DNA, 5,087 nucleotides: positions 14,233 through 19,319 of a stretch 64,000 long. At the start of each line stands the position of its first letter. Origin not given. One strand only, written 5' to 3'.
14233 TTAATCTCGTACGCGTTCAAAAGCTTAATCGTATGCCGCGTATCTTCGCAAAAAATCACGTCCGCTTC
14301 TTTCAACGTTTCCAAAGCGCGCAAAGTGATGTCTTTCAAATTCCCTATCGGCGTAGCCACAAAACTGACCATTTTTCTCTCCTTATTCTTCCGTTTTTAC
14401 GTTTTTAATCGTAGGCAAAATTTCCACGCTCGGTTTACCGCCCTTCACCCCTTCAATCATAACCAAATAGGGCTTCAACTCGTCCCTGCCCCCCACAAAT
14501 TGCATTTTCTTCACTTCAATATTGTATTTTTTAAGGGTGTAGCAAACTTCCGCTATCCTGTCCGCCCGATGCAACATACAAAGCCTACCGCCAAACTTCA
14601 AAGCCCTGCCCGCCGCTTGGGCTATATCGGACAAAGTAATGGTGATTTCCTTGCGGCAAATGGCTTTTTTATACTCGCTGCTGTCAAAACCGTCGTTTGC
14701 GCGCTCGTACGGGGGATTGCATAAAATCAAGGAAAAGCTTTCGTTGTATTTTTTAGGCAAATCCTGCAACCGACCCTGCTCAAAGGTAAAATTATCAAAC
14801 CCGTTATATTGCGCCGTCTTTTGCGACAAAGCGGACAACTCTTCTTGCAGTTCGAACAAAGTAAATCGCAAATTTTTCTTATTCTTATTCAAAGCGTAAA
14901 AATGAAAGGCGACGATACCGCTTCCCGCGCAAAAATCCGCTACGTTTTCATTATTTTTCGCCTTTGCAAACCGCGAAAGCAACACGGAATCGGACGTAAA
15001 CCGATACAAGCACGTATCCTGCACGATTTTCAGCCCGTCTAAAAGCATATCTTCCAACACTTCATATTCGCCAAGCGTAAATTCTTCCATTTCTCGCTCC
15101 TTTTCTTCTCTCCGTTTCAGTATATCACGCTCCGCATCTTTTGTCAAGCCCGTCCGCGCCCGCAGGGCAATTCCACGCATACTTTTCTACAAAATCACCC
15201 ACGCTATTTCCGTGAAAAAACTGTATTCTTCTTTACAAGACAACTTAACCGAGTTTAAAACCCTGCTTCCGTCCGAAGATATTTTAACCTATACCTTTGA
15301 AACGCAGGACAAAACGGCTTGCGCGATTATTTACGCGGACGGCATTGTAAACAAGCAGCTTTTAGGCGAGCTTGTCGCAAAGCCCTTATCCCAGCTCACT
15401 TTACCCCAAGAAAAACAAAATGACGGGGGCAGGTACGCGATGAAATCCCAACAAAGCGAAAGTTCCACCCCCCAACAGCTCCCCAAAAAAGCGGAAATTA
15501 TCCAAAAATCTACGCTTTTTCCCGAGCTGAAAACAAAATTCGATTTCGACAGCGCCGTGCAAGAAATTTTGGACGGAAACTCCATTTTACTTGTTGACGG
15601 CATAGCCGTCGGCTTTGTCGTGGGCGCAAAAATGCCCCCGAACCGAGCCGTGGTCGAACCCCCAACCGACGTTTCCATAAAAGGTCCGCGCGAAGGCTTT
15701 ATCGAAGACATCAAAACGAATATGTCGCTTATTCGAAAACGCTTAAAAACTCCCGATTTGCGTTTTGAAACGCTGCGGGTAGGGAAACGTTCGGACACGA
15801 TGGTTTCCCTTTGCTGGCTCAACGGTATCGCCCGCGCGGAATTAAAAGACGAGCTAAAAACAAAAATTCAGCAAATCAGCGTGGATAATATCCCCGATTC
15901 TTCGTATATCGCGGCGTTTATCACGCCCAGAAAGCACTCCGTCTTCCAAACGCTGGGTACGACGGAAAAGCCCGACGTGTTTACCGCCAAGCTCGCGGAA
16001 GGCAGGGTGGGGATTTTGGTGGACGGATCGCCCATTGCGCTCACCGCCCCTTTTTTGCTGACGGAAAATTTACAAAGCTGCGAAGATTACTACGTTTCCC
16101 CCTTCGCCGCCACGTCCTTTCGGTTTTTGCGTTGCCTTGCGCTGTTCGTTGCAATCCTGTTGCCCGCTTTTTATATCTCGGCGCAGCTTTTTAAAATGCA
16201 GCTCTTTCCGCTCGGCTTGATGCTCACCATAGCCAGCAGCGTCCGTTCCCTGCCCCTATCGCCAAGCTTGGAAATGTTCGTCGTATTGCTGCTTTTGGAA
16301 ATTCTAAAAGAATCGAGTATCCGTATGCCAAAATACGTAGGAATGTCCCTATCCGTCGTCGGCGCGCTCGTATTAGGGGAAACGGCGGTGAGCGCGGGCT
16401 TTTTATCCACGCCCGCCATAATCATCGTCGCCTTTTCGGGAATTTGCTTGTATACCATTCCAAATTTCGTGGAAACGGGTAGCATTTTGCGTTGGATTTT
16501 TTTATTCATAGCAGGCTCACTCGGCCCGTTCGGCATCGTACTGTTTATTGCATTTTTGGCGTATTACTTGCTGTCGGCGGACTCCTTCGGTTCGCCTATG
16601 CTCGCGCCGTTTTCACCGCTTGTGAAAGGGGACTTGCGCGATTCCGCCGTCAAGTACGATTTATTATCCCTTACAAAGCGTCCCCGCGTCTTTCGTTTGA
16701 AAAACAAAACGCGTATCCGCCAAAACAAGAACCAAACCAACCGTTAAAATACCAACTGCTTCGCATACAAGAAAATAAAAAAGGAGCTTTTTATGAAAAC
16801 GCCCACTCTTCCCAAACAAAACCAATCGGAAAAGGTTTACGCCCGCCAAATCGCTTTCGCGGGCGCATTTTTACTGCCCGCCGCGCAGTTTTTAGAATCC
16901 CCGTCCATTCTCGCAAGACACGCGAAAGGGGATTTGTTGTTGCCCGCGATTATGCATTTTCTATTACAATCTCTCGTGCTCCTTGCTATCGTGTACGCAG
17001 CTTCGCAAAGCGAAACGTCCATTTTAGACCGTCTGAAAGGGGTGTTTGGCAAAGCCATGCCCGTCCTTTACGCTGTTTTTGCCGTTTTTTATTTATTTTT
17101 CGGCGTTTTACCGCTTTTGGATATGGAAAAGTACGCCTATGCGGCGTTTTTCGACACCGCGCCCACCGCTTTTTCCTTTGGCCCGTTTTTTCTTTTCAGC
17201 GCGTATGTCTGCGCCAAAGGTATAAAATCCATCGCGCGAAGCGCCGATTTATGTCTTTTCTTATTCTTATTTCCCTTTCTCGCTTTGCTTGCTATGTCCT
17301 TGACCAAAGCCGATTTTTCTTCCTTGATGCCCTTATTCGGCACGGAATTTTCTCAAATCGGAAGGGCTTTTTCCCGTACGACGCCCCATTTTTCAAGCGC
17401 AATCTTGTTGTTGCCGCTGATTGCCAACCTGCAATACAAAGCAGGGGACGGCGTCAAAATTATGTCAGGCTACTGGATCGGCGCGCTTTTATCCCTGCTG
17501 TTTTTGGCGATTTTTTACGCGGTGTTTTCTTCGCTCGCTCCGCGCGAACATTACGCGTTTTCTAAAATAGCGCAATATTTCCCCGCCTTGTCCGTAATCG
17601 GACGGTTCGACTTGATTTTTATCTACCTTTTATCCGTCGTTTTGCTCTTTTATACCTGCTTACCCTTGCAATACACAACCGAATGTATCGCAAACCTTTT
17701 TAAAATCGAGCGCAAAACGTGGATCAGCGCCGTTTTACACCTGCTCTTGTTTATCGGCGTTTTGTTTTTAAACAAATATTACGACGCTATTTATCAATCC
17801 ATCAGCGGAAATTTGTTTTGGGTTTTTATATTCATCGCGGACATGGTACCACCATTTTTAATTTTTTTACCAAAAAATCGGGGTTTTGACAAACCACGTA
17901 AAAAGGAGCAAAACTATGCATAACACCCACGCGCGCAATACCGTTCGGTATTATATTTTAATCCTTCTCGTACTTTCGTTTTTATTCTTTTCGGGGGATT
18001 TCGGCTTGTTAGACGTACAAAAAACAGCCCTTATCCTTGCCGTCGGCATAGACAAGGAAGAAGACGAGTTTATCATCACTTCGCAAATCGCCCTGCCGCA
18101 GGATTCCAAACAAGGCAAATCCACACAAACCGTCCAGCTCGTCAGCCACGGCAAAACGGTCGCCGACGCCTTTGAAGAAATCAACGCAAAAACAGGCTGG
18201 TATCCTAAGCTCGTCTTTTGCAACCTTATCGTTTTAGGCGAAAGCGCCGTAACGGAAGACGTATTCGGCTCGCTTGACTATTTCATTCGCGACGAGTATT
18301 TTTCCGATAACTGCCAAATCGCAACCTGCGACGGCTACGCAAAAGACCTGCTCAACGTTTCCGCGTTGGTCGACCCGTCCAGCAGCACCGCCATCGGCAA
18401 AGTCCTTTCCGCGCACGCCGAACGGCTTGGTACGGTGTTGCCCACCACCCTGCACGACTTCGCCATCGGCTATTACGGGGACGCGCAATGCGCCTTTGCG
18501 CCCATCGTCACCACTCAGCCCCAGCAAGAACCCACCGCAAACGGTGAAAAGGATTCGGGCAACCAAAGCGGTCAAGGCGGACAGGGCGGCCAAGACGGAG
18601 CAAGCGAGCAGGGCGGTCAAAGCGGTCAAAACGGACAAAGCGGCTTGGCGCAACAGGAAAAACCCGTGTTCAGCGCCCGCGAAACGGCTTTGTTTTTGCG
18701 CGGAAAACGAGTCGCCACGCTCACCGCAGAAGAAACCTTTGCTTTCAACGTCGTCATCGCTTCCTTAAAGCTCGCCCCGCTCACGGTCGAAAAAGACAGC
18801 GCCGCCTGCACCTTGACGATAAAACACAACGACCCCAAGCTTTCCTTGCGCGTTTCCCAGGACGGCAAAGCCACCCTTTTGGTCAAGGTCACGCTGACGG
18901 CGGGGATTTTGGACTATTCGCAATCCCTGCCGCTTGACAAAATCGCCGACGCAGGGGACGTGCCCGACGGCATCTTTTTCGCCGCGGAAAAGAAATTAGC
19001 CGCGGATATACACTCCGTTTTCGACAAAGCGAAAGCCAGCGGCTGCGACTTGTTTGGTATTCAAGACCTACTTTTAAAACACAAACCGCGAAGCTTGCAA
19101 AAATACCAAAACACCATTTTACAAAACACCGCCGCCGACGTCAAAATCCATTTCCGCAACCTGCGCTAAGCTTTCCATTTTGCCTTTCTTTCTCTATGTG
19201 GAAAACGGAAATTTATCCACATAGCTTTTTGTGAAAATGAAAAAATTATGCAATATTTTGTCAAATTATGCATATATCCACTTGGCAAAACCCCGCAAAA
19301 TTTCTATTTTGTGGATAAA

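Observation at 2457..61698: Dispersed, heavily over-represented 15-23 nt motif (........)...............: at least 23 copies in 64 kb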

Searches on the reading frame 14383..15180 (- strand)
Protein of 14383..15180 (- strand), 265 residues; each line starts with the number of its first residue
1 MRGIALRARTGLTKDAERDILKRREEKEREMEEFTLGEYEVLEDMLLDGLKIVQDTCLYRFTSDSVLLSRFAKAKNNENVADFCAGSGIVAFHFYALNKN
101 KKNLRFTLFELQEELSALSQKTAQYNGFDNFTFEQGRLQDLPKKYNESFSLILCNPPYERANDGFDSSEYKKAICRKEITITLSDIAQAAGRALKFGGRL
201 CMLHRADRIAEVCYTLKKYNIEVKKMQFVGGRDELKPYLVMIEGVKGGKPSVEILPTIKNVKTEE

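Call 42: search_protein_families(library=pfam, proteins=[window:14383-15180:-])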
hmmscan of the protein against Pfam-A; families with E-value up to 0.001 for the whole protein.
window:14383-15180:- (265 aa): 6 families
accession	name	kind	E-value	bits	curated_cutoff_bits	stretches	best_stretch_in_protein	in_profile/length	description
PF13847.12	Methyltransf_31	-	9.8e-11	42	27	1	75-219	2-129/145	Methyltransferase domain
PF05175.20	MTS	-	2.4e-09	37.5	23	1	65-163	21-113/170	Methyltransferase small domain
PF13679.12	Methyltransf_32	-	4.7e-06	27.1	27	1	67-143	16-94/143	Methyltransferase domain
PF13649.12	Methyltransf_25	-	1.3e-05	26.2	27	1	80-155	1-71/97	Methyltransferase domain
PF10237.15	N6-adenineMlase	-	0.0004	20.6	23.2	1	93-163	43-103/166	Probable N6-adenine methyltransferase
PF01170.24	UPF0020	-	0.00062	19.9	22.3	0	103-230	76-190/197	RMKL-like, methyltransferase domain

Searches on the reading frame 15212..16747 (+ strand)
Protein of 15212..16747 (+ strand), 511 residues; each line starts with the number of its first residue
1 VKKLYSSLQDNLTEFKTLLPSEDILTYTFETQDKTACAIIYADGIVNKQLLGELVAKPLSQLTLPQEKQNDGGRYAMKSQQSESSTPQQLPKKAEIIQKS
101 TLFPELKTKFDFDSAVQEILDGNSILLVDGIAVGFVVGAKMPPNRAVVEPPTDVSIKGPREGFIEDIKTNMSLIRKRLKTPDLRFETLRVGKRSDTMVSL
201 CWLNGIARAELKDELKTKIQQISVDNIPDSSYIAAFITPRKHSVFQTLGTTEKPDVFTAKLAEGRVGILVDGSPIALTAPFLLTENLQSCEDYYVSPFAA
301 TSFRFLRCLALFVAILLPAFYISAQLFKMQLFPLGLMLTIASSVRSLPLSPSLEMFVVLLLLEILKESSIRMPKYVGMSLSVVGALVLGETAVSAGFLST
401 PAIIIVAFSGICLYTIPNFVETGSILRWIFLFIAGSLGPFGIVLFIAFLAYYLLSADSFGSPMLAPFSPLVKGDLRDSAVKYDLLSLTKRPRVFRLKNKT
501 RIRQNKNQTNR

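Call 14: search_protein_families(library=pfam, proteins=[window:15212-16747:+], max_evalue=0.001)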
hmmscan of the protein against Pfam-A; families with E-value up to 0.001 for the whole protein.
window:15212-16747:+ (511 aa): 1 family
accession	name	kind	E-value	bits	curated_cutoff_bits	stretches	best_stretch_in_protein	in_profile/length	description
PF03323.18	GerA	-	1.2e-136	456.4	27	1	20-492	9-465/466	Bacillus/Clostridium GerA spore germination protein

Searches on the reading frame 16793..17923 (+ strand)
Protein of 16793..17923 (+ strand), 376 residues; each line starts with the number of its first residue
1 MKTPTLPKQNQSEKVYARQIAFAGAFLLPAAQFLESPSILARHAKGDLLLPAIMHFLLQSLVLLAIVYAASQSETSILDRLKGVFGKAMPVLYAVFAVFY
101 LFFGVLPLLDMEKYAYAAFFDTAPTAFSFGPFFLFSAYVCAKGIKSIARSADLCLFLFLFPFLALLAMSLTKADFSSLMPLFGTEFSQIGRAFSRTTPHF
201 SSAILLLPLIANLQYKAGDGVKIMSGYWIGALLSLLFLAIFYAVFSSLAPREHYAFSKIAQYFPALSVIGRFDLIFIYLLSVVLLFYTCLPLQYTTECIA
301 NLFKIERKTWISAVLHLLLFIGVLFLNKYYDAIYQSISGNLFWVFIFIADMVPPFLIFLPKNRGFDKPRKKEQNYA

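Call 42: search_protein_families(library=pfam, proteins=[window:16793-17923:+])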
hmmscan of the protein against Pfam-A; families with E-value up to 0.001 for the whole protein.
window:16793-17923:+ (376 aa): 1 family
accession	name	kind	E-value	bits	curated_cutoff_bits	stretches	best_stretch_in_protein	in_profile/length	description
PF03845.19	Spore_permease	-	2e-19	70.1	23.4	1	53-323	40-313/321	Spore germination protein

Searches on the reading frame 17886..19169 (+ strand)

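Call 42: search_protein_families(library=pfam, proteins=[window:17886-19169:+])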
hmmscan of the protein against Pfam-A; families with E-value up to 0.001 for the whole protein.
window:17886-19169:+ (427 aa): 2 families
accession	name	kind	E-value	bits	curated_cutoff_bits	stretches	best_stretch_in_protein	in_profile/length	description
PF25198.1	Spore_GerAC_N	-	7.4e-32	111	27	1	43-209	4-175/176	Spore germination protein N-terminal domain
PF05504.16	Spore_GerAC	-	1.8e-11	44.9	23.6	1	267-422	3-160/167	Spore germination B3/ GerAC like, C-terminal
